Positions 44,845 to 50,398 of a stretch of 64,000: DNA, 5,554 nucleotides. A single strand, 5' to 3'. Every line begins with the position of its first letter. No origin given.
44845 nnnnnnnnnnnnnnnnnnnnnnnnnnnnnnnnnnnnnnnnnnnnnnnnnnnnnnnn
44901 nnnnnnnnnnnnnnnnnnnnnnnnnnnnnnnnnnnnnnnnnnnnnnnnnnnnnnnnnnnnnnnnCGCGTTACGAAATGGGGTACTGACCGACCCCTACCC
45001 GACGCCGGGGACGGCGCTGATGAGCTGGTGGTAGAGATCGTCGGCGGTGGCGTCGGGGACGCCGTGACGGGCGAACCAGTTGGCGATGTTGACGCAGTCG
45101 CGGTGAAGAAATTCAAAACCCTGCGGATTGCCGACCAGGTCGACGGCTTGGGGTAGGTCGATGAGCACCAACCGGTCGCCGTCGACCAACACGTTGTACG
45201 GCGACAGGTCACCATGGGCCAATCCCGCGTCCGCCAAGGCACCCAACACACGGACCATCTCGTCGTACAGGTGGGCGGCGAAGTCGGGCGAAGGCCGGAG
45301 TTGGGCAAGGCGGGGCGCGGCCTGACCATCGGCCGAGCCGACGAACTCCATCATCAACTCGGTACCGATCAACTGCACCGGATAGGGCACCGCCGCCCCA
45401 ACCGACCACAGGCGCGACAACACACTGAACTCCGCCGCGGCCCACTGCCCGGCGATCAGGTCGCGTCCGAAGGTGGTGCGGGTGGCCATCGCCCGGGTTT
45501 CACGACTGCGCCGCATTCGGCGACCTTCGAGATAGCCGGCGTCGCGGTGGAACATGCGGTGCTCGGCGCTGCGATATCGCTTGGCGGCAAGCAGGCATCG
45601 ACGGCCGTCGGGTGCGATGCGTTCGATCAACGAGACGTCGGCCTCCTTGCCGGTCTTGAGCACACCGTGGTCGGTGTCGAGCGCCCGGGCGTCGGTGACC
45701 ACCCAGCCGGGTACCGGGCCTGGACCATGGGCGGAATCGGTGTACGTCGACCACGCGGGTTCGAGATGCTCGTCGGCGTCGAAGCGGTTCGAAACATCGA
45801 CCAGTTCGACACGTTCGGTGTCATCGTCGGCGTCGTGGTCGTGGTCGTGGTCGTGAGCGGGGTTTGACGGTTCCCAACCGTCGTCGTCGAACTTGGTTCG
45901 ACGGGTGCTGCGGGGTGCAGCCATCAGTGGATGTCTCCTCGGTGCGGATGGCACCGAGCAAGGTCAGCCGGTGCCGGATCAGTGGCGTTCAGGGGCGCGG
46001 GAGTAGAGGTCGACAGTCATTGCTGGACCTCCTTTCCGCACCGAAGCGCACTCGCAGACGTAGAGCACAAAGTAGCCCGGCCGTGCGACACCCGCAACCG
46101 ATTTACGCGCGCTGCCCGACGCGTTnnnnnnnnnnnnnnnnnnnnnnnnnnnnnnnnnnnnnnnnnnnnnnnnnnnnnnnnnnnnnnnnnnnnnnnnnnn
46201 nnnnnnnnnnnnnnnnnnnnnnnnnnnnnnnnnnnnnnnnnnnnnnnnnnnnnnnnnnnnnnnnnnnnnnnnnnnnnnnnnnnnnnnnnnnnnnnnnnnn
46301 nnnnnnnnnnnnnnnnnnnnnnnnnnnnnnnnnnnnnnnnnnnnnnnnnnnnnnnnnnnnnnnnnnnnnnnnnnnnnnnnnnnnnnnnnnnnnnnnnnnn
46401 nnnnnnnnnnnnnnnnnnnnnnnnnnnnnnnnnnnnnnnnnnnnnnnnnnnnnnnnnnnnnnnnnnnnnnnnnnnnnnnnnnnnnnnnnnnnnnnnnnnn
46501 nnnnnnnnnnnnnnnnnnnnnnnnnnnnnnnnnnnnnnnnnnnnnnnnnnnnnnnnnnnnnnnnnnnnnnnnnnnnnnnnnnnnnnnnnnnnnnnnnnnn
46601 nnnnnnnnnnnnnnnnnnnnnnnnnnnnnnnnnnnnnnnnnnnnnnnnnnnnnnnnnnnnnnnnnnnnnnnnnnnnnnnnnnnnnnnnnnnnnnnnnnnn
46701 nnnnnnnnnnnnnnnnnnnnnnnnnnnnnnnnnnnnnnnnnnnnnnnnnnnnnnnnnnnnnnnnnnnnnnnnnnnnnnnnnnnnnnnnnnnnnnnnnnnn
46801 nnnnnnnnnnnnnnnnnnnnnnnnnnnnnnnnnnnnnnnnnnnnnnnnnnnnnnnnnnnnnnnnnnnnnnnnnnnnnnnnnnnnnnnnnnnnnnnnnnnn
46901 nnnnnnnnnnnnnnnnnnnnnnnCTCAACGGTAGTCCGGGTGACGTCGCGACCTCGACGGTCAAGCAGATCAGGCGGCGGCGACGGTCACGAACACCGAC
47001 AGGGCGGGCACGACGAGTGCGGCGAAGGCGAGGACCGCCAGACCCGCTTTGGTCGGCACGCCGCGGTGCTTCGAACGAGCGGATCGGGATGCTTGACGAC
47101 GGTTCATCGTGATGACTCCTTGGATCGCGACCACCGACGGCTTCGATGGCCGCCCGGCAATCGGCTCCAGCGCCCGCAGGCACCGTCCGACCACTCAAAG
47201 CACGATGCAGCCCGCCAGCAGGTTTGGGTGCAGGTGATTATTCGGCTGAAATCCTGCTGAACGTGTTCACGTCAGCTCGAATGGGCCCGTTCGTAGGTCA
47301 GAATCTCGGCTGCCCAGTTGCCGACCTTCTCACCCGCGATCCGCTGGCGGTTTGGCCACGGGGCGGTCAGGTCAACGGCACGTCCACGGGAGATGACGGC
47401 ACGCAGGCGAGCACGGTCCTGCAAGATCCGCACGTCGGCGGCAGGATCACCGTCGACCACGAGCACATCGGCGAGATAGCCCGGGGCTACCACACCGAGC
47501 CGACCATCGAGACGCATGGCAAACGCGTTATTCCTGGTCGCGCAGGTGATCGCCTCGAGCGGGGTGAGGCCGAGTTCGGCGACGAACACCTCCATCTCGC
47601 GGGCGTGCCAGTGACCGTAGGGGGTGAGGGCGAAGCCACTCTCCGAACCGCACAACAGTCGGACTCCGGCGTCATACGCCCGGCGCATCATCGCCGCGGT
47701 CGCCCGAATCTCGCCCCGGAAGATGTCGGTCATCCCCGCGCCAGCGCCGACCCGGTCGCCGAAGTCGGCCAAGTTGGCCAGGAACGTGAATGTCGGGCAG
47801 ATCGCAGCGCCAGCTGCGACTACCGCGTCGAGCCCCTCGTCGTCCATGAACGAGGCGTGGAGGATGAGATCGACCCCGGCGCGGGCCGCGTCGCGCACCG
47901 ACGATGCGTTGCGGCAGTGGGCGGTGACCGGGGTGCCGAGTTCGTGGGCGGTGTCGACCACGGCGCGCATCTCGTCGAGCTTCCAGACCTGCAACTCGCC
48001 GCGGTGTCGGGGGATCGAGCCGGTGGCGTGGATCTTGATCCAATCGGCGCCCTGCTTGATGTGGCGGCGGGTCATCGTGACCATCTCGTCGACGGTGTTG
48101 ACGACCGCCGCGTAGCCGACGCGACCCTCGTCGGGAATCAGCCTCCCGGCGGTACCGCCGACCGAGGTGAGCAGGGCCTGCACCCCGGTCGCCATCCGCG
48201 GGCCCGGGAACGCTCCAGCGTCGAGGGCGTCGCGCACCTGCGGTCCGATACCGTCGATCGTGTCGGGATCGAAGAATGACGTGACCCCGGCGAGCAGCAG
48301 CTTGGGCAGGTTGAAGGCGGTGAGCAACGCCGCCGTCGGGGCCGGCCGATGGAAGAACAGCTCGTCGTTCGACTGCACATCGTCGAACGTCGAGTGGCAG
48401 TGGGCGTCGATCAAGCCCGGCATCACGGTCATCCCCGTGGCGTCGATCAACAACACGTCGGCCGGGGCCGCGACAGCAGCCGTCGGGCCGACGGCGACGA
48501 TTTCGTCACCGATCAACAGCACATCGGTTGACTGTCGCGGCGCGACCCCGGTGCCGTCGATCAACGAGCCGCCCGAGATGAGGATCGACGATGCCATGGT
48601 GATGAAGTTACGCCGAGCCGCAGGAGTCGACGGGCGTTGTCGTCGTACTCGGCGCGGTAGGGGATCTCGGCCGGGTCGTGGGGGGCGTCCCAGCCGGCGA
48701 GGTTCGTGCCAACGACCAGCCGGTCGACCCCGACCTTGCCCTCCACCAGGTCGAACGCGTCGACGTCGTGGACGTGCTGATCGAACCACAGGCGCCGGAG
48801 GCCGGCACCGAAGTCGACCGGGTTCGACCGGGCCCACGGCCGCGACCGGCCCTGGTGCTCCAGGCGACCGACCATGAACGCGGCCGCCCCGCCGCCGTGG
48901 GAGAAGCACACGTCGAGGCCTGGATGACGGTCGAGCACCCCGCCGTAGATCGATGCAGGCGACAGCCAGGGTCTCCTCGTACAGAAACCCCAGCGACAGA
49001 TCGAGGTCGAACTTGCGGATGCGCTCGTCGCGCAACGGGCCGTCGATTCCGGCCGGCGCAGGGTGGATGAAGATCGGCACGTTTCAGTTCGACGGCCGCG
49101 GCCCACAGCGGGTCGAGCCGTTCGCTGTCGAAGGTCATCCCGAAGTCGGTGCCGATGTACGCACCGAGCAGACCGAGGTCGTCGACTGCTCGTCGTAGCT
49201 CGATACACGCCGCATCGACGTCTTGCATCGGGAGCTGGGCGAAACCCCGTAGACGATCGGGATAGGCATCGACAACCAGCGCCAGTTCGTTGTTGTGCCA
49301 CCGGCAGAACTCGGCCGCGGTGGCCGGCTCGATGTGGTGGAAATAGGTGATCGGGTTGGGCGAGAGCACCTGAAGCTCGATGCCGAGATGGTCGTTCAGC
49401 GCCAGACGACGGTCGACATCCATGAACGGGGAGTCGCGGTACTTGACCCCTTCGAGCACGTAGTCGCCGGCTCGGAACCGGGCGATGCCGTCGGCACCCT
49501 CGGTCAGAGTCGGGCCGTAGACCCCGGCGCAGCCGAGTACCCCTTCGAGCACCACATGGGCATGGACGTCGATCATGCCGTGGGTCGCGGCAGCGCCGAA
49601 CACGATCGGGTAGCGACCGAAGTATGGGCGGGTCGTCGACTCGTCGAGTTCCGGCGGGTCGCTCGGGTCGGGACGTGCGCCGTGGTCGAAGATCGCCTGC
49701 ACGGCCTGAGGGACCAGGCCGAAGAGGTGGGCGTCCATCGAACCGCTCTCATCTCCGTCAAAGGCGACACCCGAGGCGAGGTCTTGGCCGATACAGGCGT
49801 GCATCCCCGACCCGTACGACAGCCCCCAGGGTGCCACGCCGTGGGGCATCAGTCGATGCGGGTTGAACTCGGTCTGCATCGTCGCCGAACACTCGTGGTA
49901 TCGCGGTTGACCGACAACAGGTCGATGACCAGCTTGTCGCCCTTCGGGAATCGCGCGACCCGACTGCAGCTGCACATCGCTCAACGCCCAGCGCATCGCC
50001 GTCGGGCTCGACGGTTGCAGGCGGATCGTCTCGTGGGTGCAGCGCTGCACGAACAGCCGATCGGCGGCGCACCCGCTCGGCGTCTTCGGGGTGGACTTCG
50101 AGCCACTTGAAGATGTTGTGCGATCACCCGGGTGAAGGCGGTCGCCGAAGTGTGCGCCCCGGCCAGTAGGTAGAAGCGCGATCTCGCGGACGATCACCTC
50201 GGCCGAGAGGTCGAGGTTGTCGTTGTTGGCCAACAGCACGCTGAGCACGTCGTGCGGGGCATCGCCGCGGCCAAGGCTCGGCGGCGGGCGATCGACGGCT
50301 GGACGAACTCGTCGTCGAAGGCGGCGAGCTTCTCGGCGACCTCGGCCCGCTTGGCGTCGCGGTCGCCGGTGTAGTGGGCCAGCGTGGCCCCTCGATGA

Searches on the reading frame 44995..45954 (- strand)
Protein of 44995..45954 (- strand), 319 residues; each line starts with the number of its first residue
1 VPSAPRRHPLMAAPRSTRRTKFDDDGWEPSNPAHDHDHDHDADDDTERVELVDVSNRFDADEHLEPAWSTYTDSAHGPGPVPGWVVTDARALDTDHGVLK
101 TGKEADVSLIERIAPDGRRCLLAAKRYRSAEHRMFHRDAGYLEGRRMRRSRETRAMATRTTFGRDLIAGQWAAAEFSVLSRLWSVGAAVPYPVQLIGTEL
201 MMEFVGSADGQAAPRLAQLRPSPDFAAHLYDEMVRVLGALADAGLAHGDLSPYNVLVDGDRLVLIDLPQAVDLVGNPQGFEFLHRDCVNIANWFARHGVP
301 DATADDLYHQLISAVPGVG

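Call 58: search_protein_families(library=pfam, proteins=[window:44995-45954:-], max_evalue=0.001)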
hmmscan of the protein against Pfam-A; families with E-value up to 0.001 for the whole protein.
window:44995-45954:- (319 aa): 3 families
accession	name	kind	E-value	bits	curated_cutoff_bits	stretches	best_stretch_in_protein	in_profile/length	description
PF01163.29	RIO1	-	2.9e-35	122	22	1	145-304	28-184/187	RIO domain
PF19974.5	TCAD9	-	0.00055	19.7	40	1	243-266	297-320/429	Ternary complex associated domain 9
PF01636.29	APH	-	0.00068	19.9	23.2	0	218-267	137-194/239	Phosphotransferase enzyme family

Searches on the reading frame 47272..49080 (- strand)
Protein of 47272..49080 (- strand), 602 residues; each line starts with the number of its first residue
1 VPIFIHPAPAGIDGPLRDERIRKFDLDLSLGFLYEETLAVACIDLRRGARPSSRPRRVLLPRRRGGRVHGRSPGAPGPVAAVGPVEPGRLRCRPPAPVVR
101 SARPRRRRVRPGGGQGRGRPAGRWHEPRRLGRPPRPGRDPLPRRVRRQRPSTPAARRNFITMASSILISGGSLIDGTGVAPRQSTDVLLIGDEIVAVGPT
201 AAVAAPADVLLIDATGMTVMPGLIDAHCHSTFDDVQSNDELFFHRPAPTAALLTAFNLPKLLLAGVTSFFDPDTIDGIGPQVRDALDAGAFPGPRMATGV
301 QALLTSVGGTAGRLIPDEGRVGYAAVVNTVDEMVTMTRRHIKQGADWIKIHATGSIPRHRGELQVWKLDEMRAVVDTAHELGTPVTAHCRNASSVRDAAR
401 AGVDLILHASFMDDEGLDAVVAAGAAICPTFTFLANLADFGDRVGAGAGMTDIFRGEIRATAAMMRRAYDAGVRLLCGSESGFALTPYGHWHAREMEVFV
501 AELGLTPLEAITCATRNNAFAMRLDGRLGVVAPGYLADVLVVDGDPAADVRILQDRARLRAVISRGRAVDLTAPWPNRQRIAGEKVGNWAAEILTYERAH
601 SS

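Call 23: search_protein_families(library=pfam, proteins=[window:47272-49080:-], max_evalue=0.001)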
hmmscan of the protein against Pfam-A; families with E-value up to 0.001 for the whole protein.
window:47272-49080:- (602 aa): 2 families
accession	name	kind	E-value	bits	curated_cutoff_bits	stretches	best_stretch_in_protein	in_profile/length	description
PF01979.26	Amidohydro_1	-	1.2e-29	104.1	25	1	218-569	1-345/345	Amidohydrolase family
PF07969.17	Amidohydro_3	-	1.5e-15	58.1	29.7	2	369-569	262-471/472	Amidohydrolase family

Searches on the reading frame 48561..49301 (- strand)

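Call 58: search_protein_families(library=pfam, proteins=[window:48561-49301:-], max_evalue=0.001)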
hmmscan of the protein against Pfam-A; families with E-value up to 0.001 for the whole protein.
window:48561-49301:- (246 aa): 1 family
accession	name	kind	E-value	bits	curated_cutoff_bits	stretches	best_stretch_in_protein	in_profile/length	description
PF04909.20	Amidohydro_2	-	3.5e-08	34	26.4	1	118-220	161-266/289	Amidohydrolase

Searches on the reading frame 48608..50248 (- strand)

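Call 23: search_protein_families(library=pfam, proteins=[window:48608-50248:-], max_evalue=0.001)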
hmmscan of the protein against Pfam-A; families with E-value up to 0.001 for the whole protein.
window:48608-50248:- (546 aa): 1 family
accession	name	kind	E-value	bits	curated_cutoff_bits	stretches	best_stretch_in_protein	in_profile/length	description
PF04909.20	Amidohydro_2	-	1.2e-11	45.4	26.4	1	226-390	1-139/289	Amidohydrolase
